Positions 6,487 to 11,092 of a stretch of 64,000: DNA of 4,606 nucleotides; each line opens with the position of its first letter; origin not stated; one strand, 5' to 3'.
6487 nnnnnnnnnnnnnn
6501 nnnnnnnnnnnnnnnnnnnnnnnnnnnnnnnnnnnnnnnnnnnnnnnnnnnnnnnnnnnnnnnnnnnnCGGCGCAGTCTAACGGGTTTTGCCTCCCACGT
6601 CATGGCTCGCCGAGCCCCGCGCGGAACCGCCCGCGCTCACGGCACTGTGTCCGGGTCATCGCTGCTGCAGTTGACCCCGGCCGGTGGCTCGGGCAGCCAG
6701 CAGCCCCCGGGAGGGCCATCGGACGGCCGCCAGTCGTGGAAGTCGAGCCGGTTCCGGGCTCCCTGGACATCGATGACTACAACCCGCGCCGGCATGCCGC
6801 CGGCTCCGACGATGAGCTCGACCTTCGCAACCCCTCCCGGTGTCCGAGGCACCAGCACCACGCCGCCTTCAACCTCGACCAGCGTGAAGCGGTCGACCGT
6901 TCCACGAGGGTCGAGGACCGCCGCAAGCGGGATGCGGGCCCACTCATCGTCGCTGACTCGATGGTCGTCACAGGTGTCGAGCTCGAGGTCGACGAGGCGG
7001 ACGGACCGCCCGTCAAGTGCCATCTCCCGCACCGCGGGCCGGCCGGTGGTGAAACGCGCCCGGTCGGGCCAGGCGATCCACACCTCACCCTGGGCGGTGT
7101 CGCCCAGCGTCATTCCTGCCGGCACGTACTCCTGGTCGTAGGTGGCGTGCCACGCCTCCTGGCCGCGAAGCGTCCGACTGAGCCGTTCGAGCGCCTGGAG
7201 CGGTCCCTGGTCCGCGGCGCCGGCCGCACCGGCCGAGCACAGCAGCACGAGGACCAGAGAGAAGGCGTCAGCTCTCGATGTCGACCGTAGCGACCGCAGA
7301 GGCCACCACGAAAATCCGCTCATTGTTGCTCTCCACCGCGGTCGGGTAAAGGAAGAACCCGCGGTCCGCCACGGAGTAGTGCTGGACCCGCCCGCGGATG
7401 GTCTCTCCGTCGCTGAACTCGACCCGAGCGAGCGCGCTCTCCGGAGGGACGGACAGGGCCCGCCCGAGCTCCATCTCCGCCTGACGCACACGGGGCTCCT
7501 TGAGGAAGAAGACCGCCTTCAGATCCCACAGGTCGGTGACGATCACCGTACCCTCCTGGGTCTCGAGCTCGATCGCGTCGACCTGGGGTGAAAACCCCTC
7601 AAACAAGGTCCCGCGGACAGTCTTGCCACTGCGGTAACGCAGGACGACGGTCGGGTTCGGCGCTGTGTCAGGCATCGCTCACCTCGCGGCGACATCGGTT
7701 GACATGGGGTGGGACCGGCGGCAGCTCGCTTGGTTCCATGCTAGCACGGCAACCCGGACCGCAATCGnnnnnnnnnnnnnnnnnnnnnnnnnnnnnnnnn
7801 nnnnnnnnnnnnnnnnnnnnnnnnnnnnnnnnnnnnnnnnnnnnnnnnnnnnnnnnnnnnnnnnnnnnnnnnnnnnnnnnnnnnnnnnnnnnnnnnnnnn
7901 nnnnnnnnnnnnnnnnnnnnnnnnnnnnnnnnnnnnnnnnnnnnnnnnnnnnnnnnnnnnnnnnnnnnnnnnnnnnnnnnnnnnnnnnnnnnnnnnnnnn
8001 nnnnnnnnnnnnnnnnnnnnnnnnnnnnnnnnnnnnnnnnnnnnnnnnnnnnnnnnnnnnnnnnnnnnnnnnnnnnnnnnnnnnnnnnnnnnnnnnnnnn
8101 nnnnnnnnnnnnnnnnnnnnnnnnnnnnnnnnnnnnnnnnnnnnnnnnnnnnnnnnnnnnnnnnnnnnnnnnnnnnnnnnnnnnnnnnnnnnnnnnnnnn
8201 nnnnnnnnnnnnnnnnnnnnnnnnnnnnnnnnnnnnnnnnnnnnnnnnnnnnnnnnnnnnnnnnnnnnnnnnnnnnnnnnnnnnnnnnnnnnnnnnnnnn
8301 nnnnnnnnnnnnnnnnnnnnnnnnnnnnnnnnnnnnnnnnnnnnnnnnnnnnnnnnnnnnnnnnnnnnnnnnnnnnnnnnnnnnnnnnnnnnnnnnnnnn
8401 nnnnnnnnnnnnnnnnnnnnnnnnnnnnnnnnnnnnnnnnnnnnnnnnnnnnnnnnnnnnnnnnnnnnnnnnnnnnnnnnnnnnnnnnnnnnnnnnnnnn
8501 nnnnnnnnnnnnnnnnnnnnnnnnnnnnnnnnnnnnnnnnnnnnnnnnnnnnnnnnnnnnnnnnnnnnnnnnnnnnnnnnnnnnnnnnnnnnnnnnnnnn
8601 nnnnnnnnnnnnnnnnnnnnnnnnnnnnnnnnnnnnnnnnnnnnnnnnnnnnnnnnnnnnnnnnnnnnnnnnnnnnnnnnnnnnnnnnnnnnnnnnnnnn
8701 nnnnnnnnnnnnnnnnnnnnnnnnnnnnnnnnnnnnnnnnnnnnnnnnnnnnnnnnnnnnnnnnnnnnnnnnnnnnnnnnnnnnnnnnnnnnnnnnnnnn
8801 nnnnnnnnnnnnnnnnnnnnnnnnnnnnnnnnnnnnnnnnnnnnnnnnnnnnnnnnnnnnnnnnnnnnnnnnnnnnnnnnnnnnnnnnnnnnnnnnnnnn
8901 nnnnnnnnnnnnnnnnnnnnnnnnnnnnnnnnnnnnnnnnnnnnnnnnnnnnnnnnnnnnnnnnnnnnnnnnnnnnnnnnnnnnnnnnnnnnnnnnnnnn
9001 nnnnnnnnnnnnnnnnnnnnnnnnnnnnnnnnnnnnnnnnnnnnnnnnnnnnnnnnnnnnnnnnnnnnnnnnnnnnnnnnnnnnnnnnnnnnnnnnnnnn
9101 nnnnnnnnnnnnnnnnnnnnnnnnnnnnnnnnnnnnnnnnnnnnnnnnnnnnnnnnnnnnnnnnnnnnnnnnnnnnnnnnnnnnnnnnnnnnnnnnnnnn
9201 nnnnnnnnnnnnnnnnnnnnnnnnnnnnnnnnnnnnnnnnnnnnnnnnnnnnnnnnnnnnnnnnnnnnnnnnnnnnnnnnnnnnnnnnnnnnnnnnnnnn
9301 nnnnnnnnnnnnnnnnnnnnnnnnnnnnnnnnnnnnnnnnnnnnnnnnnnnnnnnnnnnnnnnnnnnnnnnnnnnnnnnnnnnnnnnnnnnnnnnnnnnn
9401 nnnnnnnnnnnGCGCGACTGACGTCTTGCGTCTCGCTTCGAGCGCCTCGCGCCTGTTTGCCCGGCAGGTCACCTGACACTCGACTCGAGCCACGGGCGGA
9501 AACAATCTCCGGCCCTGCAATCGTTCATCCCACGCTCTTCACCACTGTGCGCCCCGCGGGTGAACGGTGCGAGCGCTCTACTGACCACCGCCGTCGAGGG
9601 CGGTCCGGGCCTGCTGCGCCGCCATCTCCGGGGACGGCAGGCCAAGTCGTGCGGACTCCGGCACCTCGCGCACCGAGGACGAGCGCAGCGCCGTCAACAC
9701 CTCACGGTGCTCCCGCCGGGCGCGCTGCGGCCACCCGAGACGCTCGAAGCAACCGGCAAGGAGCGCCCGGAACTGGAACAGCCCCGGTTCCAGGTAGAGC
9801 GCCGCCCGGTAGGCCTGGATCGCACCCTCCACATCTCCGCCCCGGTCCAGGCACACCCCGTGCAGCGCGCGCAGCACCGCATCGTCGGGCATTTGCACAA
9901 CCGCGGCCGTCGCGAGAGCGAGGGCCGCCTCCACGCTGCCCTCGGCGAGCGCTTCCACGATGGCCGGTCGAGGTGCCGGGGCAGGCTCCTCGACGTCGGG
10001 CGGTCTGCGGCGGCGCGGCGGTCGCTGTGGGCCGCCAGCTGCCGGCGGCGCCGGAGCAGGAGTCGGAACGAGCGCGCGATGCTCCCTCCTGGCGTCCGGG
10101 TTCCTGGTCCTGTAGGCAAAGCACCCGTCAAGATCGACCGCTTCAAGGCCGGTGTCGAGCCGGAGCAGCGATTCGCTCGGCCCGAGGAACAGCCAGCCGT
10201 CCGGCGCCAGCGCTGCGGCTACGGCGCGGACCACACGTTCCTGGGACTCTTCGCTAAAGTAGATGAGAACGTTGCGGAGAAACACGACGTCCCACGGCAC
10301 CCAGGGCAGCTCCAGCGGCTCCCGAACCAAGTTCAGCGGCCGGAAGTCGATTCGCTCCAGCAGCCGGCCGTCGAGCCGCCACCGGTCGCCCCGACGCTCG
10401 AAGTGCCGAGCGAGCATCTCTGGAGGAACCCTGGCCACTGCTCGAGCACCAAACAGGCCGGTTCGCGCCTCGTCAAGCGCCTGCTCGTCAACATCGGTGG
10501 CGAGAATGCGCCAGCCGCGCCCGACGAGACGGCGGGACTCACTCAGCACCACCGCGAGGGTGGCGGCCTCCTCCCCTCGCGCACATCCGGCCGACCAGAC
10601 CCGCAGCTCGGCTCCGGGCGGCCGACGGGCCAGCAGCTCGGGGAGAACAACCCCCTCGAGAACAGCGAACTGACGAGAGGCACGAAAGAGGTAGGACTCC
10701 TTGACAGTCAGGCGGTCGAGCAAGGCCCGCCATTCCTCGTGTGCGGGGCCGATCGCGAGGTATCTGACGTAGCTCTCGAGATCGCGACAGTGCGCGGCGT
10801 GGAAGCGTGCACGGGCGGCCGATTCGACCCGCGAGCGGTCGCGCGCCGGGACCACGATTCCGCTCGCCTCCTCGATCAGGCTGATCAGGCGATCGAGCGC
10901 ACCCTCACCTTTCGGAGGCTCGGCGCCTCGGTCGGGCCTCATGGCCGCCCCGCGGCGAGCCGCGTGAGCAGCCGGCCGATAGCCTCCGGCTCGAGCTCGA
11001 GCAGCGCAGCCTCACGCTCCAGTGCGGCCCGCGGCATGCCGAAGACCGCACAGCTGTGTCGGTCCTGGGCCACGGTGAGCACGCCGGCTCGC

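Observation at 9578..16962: Compact chemosensory operon with hybrid CheA-REC, no CheY and no recognisable output, headed by an unknown membrane protein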

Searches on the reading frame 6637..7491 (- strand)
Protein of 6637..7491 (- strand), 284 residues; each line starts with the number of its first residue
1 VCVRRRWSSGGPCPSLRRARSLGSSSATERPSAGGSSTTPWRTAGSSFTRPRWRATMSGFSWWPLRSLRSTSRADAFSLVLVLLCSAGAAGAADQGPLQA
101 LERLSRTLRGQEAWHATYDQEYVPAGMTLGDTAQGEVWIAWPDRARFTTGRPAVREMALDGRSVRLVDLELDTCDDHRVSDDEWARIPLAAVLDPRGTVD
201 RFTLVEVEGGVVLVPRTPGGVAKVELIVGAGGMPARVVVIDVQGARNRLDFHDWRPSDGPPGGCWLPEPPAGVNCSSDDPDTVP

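Call 3: search_protein_families(library=pfam, proteins=[window:6637-7491:-], max_evalue=0.01)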
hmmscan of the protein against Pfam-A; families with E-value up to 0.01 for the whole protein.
window:6637-7491:- (284 aa): 1 family
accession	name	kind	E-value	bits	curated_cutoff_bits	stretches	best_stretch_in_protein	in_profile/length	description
PF03548.22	LolA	-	4.3e-09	36.8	23.6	1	112-255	4-152/165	Outer membrane lipoprotein carrier protein LolA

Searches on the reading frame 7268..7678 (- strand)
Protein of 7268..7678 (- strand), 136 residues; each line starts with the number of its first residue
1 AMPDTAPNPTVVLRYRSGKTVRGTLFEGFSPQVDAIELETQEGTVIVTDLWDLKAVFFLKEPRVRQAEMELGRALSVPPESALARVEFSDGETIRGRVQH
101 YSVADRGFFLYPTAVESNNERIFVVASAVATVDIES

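Call 15: search_protein_families(library=pfam, proteins=[window:7268-7678:-], max_evalue=0.001)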
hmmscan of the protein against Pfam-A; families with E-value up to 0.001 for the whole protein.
window:7268-7678:- (136 aa): 1 family
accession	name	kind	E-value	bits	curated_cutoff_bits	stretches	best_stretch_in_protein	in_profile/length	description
PF22478.1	DUF6982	-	1.2e-19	71.2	24.5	1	11-134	5-132/134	Family of unknown function (DUF6982)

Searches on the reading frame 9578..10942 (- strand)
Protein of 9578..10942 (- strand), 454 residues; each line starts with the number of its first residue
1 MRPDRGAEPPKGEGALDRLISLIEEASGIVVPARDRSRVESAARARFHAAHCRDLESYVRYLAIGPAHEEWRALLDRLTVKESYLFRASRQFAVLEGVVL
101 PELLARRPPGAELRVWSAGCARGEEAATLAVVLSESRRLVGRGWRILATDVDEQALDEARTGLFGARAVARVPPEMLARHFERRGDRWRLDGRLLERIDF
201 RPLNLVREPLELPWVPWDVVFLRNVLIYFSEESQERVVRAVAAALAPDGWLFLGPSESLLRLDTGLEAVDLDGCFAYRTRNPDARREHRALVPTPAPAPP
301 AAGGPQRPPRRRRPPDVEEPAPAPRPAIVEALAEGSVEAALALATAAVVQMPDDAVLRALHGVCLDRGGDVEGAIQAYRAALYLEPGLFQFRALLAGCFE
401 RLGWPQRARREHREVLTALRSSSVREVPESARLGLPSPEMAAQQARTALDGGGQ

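Call 3: search_protein_families(library=pfam, proteins=[window:9578-10942:-], max_evalue=0.01)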
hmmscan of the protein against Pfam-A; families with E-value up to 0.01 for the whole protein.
window:9578-10942:- (454 aa): 8 families
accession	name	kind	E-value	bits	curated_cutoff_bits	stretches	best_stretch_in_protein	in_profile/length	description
PF01739.24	CheR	-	6.8e-47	159.9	27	1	82-266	2-186/195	CheR methyltransferase, SAM binding domain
PF08242.18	Methyltransf_12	-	1.8e-06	29.1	30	1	119-251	4-98/98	Methyltransferase domain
PF13432.12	TPR_16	-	0.00077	20.3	32.7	1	330-386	6-62/65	Tetratricopeptide repeat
PF13649.12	Methyltransf_25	-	0.0011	20.1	27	0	199-249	49-97/97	Methyltransferase domain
PF14559.12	TPR_19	-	0.0012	19.6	25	1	331-396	1-66/68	Tetratricopeptide repeat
PF03705.20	CheR_N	-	0.0021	18.2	27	1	16-62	3-49/53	CheR methyltransferase, all-alpha domain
PF13489.12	Methyltransf_23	-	0.0027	17.9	27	1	109-253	20-116/164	Methyltransferase domain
PF08241.18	Methyltransf_11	-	0.008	17.2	21.2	0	217-253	61-95/95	Methyltransferase domain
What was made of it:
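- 9578..10942 (-): CheR methyltransferase with a C-terminal TPR region (about 9683-9967). Pfam CheR at 6.8e-47; TPR_16 and TPR_19 hits are weak (call 3).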

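Call 65: search_protein_families(library=ncbifam, proteins=[window:9578-10942:-], max_evalue=0.001)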
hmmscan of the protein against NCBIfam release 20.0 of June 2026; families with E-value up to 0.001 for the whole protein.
window:9578-10942:- (454 aa): 2 families
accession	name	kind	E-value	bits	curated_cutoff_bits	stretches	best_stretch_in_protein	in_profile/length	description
NF007902.0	PRK10611.1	equivalog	5e-33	114.5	435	1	17-263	28-270/287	protein-glutamate O-methyltransferase CheR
TIGR02917.1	PEP_TPR_lipo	equivalog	1e-05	23.7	312.2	1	328-419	438-529/899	XrtA/PEP-CTERM system TPR-repeat protein PrsT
